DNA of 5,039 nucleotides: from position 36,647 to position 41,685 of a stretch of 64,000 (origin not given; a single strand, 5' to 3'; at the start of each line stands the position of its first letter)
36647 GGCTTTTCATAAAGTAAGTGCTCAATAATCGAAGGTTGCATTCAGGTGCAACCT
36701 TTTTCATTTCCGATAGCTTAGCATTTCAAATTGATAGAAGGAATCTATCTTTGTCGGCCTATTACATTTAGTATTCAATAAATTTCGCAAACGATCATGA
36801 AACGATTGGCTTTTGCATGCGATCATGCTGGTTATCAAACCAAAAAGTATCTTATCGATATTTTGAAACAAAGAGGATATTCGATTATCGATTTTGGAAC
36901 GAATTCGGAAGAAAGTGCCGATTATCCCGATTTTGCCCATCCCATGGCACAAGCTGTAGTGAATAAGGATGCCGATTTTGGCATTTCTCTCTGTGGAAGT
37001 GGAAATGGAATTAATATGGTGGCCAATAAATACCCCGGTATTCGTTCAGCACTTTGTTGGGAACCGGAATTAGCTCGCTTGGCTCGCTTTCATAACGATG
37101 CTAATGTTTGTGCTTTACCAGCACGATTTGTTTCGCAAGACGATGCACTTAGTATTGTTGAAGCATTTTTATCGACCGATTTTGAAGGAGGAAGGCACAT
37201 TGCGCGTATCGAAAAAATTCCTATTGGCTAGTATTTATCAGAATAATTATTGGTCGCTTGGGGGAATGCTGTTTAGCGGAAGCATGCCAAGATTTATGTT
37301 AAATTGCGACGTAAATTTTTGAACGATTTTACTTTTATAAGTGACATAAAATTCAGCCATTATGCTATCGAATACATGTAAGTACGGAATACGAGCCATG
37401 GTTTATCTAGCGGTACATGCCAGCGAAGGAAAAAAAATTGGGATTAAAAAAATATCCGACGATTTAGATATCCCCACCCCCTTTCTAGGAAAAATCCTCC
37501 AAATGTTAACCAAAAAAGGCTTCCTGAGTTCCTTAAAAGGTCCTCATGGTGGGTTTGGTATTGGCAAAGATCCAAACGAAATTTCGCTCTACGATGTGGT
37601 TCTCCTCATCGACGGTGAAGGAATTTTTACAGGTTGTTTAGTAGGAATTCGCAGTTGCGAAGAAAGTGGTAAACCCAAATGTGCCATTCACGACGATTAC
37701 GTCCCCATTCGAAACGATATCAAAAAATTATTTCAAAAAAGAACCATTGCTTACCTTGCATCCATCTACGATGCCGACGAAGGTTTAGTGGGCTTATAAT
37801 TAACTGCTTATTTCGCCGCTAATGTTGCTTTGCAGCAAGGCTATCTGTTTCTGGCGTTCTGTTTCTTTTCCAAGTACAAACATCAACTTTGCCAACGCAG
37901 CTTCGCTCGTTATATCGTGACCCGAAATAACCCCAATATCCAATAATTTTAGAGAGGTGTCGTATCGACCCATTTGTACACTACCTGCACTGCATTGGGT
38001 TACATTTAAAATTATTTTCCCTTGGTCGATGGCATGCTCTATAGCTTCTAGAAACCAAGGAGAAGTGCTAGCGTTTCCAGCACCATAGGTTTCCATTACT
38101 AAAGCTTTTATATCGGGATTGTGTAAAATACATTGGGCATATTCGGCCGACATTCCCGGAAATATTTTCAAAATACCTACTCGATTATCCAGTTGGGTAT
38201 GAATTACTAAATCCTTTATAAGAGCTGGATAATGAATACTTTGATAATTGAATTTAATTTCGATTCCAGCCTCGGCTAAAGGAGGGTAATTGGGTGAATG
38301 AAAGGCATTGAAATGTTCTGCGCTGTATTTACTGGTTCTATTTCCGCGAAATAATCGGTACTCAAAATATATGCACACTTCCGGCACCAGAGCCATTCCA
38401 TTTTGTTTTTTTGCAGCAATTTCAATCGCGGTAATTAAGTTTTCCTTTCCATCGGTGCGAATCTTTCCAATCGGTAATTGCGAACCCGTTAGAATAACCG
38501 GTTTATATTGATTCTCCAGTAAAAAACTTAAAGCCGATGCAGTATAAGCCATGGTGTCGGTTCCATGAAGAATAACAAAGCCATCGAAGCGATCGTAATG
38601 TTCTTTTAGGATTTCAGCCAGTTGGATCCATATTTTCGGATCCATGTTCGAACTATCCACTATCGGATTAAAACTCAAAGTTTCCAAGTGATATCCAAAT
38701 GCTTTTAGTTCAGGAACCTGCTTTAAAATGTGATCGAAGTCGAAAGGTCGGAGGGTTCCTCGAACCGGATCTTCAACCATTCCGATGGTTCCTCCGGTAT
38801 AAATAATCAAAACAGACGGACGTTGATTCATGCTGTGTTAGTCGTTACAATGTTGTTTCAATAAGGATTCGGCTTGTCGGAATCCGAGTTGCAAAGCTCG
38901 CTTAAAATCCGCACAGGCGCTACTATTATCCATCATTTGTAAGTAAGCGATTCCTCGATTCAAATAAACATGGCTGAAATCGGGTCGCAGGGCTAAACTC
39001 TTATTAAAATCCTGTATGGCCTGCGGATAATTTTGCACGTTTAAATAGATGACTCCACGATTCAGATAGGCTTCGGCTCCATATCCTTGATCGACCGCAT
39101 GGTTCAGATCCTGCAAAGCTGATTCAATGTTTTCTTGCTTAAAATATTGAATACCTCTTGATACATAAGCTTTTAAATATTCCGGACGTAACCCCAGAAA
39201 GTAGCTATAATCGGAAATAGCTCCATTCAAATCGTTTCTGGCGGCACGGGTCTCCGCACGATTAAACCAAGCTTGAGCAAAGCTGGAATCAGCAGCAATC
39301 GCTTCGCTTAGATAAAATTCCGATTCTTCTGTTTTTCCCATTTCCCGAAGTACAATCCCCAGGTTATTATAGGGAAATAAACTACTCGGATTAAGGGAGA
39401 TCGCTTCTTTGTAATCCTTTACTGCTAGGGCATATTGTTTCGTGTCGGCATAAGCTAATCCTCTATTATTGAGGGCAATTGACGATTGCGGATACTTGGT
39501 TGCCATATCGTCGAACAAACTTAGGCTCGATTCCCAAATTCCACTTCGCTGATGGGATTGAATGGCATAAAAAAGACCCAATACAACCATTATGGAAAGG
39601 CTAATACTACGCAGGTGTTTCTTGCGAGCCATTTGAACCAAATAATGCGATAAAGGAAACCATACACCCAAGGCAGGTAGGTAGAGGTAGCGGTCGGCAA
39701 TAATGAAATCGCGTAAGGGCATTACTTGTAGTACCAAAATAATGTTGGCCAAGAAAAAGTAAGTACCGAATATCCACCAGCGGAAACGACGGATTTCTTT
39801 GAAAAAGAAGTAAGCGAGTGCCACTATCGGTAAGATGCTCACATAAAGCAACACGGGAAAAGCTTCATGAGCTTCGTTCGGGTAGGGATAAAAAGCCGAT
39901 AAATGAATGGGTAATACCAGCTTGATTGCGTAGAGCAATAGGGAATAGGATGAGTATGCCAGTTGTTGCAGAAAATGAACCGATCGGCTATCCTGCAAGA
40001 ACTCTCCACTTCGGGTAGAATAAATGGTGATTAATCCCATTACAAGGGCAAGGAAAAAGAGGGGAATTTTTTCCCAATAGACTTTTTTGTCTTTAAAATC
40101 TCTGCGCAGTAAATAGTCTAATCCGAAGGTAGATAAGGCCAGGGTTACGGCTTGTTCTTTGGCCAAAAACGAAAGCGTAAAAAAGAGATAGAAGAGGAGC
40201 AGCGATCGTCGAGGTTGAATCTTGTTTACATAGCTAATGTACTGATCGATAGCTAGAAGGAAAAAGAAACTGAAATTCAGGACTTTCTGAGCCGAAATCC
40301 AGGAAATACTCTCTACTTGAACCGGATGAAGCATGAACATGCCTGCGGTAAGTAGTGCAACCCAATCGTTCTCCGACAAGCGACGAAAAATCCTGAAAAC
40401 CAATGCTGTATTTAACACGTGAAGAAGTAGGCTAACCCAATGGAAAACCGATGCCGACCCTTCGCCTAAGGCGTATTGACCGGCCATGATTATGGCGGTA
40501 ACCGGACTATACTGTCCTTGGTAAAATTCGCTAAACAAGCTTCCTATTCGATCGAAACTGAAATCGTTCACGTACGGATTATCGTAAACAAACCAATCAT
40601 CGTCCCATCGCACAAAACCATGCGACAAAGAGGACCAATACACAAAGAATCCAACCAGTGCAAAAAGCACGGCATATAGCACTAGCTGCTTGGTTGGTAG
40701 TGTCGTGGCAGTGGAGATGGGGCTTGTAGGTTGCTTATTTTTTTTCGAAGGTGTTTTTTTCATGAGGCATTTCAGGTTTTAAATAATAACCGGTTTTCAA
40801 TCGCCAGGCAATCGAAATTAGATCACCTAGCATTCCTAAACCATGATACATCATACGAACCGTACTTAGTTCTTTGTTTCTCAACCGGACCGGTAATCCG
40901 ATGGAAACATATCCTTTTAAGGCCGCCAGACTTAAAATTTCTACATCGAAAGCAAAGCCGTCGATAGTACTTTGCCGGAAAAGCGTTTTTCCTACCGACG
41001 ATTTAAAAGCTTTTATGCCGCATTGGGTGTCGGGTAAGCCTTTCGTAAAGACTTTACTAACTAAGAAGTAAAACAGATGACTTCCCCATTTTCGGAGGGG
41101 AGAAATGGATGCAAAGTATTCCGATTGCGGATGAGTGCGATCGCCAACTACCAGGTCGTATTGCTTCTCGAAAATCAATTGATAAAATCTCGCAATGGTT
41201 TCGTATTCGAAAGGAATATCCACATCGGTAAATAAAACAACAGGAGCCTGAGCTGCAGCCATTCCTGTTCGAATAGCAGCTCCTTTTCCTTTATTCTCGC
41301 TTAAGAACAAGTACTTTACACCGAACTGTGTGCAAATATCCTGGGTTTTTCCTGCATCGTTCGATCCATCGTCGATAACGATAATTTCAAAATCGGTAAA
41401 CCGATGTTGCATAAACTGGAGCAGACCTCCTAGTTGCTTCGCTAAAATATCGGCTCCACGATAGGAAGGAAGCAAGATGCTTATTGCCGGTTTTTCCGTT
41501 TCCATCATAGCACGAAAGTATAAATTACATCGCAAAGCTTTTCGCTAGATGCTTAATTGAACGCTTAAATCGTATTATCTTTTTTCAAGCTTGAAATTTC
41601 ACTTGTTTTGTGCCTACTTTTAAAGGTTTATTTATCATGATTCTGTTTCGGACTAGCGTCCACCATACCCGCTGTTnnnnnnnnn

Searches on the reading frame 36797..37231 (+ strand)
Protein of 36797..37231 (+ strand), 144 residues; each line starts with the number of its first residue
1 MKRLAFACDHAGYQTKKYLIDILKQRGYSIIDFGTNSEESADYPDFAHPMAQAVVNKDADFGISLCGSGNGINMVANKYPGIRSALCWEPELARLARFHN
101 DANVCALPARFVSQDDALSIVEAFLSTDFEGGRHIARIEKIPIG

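Call 80: search_protein_families(library=pfam, proteins=[window:36797-37231:+], max_evalue=0.00001)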
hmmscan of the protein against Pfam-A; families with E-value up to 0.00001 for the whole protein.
window:36797-37231:+ (144 aa): 1 family
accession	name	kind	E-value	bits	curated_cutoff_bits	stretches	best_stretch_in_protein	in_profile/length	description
PF02502.23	LacAB_rpiB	-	1e-54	184.7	24.7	1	5-141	2-138/138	Ribose/Galactose Isomerase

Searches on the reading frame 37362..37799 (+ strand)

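Call 80: search_protein_families(library=pfam, proteins=[window:37362-37799:+], max_evalue=0.00001)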
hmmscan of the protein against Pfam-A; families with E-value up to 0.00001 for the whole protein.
window:37362-37799:+ (145 aa): 1 family
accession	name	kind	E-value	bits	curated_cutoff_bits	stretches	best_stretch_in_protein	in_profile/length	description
PF02082.26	Rrf2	-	4.5e-27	95.2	30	1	2-133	1-130/132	Iron-dependent Transcriptional regulator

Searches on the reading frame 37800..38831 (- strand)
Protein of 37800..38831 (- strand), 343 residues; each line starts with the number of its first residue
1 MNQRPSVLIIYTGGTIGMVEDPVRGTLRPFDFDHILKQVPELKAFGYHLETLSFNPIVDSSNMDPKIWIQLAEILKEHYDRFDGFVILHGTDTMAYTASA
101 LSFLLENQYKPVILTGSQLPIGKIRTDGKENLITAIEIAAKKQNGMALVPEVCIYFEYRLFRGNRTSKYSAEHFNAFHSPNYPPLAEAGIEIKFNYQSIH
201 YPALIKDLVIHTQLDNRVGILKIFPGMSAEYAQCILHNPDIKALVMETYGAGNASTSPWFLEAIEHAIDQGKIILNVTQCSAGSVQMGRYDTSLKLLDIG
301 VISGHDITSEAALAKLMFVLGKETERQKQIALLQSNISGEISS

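Call 80: search_protein_families(library=pfam, proteins=[window:37800-38831:-], max_evalue=0.00001)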
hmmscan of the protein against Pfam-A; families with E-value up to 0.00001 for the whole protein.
window:37800-38831:- (343 aa): 2 families
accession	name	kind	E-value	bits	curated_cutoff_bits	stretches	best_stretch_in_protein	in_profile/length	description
PF00710.25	Asparaginase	-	1.2e-62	211.3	22.5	1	7-198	2-191/193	Asparaginase, N-terminal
PF17763.6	Asparaginase_C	-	1.2e-30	106.2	34.6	1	217-328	1-109/114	Glutaminase/Asparaginase C-terminal domain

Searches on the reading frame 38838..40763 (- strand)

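Call 80: search_protein_families(library=pfam, proteins=[window:38838-40763:-], max_evalue=0.00001)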
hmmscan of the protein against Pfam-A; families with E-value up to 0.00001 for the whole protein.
window:38838-40763:- (641 aa): 12 families
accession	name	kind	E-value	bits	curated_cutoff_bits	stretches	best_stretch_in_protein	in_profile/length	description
PF00515.34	TPR_1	-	1.7e-35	119.8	27.8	2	563-596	1-34/34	Tetratricopeptide repeat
PF07719.23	TPR_2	-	2.3e-28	96.4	27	2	430-460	3-33/34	Tetratricopeptide repeat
PF13181.12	TPR_8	-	6.4e-21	73.1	25.7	0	430-460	3-33/34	Tetratricopeptide repeat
PF13431.12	TPR_17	-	2.9e-19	68.1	24.4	0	451-482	2-33/34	Tetratricopeptide repeat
PF13414.12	TPR_11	-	2.8e-18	65.8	26.8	1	435-476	1-42/42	TPR repeat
PF13432.12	TPR_16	-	5.2e-18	65.6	32.7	0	537-595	4-63/65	Tetratricopeptide repeat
PF13371.12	TPR_9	-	4e-16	59.2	35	0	572-626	4-58/73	Tetratricopeptide repeat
PF13424.12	TPR_12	-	1.8e-14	54.1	30.1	1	428-492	3-75/77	Tetratricopeptide repeat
PF13428.12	TPR_14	-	2.8e-09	37.2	23.5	0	468-504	7-43/44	Tetratricopeptide repeat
PF13174.12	TPR_6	-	4.4e-07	30.6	26.3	0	564-594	1-31/33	Tetratricopeptide repeat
PF13374.12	TPR_10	-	5.3e-07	29.9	27.5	0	430-456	4-30/42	Tetratricopeptide repeat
PF13231.12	PMT_2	-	5.6e-06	27.1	26.1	1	86-245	3-152/160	Dolichyl-phosphate-mannose-protein mannosyltransferase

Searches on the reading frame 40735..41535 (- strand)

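Call 81: search_protein_families(library=pfam, proteins=[window:40735-41535:-], max_evalue=0.00001)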
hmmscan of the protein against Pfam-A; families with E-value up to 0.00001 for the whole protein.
window:40735-41535:- (266 aa): 1 family
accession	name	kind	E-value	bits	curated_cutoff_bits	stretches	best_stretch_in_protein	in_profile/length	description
PF00535.33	Glycos_transf_2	-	3.2e-22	79.7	23.3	1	19-181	1-163/168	Glycosyl transferase family 2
